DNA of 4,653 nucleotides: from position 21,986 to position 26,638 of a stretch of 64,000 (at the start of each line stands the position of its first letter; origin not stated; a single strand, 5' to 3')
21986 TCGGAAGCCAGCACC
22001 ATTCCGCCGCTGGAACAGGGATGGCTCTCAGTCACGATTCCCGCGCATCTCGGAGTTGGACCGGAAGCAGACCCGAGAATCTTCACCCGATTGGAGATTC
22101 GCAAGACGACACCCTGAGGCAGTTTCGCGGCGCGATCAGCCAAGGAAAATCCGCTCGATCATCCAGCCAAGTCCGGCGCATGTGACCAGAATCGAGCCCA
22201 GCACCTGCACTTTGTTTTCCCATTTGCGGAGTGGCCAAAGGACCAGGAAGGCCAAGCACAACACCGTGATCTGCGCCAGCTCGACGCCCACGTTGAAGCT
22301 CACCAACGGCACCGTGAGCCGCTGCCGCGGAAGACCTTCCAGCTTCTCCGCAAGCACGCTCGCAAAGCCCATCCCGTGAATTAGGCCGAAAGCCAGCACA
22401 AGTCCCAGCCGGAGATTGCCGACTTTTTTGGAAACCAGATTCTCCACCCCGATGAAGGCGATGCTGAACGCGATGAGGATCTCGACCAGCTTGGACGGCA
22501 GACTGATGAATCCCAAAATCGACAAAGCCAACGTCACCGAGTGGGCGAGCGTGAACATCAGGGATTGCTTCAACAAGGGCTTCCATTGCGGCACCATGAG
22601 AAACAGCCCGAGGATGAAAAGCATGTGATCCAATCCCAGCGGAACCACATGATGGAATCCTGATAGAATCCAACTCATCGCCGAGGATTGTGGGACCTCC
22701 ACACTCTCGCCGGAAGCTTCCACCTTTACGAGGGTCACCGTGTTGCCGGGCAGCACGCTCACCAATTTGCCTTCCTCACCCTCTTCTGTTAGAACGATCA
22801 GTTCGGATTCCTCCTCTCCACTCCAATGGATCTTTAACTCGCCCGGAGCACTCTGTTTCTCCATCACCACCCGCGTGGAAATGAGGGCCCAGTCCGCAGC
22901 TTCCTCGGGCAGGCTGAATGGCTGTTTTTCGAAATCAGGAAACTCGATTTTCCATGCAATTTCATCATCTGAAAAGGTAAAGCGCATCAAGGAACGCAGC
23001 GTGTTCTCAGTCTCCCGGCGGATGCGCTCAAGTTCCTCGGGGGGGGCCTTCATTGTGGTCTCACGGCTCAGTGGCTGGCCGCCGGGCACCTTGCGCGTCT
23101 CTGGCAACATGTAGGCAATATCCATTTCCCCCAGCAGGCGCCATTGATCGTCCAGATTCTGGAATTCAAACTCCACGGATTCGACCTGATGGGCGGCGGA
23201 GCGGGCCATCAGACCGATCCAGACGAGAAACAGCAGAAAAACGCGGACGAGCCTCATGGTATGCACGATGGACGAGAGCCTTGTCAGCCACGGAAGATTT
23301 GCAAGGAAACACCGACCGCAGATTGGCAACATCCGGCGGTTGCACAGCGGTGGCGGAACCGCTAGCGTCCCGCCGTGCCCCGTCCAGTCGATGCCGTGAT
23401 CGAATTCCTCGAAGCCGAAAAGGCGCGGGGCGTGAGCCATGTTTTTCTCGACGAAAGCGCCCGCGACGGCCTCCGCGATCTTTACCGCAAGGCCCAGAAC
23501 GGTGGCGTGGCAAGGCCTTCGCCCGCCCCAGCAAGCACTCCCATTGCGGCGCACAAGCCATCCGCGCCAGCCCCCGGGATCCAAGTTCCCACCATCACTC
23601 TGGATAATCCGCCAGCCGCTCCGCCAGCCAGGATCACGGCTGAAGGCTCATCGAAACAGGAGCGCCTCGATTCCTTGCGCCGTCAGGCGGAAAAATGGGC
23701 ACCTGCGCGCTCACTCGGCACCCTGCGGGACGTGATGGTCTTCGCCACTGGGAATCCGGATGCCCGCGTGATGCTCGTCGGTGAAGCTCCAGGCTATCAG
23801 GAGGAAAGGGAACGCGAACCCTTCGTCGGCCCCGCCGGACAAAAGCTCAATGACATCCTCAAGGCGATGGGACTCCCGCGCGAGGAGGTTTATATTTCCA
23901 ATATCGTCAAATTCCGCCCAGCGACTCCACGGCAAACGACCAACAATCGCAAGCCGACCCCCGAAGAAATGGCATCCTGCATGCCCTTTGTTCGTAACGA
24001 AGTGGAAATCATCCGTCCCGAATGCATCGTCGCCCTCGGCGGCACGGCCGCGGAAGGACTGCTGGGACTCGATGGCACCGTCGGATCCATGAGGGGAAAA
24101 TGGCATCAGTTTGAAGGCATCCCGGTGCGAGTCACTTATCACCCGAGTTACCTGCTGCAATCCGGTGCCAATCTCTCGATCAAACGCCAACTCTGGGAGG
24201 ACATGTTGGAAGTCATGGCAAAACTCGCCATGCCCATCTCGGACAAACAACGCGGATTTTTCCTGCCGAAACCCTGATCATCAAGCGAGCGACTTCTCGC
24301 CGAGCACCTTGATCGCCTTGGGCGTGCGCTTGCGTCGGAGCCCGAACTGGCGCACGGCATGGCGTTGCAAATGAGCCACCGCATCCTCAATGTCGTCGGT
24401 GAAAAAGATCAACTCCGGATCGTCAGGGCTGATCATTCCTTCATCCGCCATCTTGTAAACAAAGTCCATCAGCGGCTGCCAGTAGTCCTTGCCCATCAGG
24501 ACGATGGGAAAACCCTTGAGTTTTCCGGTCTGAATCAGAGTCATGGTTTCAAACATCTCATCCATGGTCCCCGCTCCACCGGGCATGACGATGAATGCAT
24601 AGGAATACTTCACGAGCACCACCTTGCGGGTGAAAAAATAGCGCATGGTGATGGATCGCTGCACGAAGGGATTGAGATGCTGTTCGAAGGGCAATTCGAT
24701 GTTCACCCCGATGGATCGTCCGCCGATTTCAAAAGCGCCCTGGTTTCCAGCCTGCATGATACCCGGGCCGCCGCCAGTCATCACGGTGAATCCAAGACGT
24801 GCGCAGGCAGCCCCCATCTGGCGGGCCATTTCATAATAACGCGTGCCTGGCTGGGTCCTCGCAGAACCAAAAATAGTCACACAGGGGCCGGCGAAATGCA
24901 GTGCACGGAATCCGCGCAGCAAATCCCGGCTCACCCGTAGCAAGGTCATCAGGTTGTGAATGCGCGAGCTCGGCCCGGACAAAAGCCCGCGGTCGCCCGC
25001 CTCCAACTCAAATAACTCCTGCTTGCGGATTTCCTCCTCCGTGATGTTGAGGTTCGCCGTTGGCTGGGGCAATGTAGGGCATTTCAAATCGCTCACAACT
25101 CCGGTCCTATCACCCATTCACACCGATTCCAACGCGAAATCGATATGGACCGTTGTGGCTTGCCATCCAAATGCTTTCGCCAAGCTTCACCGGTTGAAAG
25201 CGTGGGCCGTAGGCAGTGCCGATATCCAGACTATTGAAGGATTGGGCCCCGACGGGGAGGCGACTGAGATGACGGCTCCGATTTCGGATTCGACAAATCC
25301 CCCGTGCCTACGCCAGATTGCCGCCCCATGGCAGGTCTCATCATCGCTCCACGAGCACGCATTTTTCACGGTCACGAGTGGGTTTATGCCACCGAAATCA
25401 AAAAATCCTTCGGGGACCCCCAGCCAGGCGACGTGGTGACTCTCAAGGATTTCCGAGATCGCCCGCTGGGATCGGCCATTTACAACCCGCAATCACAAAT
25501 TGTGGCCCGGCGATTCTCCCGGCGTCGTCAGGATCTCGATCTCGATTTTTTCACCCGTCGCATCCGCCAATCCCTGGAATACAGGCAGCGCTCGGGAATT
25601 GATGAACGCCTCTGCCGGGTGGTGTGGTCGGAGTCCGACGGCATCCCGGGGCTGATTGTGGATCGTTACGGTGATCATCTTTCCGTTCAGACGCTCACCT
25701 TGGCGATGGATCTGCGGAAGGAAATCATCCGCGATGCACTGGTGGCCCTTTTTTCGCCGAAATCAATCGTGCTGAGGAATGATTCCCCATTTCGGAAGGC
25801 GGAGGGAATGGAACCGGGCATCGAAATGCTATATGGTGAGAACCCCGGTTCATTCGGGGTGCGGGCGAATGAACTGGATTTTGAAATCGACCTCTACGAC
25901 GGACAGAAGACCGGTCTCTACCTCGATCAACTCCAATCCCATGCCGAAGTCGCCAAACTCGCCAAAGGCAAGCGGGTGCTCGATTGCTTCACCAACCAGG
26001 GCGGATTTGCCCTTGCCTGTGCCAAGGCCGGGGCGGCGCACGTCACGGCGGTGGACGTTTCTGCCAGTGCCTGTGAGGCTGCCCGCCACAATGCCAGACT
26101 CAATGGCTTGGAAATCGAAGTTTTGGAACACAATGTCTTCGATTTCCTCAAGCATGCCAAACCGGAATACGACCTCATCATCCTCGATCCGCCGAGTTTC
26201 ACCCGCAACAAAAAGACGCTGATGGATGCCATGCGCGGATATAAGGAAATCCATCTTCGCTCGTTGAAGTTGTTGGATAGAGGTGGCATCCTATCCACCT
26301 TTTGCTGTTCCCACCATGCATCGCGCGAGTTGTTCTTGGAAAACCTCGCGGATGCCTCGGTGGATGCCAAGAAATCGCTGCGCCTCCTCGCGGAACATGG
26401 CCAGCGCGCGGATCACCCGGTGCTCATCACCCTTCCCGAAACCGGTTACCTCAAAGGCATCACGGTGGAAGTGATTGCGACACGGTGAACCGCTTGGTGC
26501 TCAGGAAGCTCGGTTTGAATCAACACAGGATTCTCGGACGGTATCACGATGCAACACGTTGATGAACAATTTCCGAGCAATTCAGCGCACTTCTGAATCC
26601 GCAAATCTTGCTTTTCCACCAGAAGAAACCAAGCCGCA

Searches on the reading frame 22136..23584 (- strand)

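Call 16: search_protein_families(library=pfam, proteins=[window:22136-23584:-], max_evalue=0.001)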
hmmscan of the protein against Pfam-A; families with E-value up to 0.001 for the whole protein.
window:22136-23584:- (482 aa): 1 family
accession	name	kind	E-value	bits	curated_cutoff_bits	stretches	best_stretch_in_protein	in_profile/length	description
PF13795.12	HupE_UreJ_2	-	3.8e-40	137.6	24.5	1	306-454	2-154/156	HupE / UreJ protein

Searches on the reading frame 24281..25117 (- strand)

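Call 17: search_protein_families(library=pfam, proteins=[window:24281-25117:-], max_evalue=0.001)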
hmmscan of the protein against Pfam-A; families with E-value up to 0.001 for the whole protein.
window:24281-25117:- (278 aa): 2 families
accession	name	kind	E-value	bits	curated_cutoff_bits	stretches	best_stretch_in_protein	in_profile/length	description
PF03641.19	Lysine_decarbox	-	3.1e-35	121.7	27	1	121-249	1-130/131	Possible lysine decarboxylase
PF18306.6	LDcluster4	-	1.1e-17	64.4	26.3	1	80-191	4-113/151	SLOG cluster4 family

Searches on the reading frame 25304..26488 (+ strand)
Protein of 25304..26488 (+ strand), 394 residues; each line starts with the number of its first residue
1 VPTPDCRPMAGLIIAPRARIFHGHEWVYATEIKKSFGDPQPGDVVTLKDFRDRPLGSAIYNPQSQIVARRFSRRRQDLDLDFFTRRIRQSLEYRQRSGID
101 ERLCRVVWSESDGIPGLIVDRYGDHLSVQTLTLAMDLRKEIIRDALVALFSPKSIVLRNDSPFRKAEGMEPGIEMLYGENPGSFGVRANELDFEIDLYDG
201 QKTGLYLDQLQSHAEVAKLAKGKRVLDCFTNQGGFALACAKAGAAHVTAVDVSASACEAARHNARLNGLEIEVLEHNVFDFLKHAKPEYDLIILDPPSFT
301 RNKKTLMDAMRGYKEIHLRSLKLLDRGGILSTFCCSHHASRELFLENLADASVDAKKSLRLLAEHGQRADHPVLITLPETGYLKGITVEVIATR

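Call 17: search_protein_families(library=pfam, proteins=[window:25304-26488:+], max_evalue=0.001)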
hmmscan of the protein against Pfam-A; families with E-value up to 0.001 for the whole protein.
window:25304-26488:+ (394 aa): 12 families
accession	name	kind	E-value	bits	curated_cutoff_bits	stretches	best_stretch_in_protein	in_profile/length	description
PF10672.15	Methyltrans_SAM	-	7.7e-24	84.9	27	1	172-351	74-255/286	S-adenosylmethionine-dependent methyltransferase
PF17785.7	PUA_3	-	2.2e-15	56.6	22.6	1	19-73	10-64/64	PUA-like domain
PF05175.20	MTS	-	3.7e-10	40.1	23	1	221-348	31-154/170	Methyltransferase small domain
PF03602.21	Cons_hypoth95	-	3.4e-09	37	24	1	220-311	40-137/182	Conserved hypothetical protein 95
PF13847.12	Methyltransf_31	-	3.8e-09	36.8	27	1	221-339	3-114/145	Methyltransferase domain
PF13649.12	Methyltransf_25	-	1.3e-08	35.8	27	1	225-294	1-70/97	Methyltransferase domain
PF06325.19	PrmA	-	4e-07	30.3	22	1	219-293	159-231/296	Ribosomal protein L11 methyltransferase (PrmA)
PF02475.24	TRM5-TYW2_MTfase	-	1.1e-06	29.1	28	1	216-302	30-118/164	TRM5/TYW2 methyltransferase domain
PF01728.25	FtsJ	-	3.4e-06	27.5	24.1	1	216-306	15-109/181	FtsJ-like methyltransferase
PF09445.16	Methyltransf_15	-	0.00032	20.7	22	1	223-297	2-80/165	RNA cap guanine-N2 methyltransferase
PF08241.18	Methyltransf_11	-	0.00034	21.6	21.2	1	231-293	6-65/95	Methyltransferase domain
PF08242.18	Methyltransf_12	-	0.00065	20.8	30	0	231-293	6-70/98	Methyltransferase domain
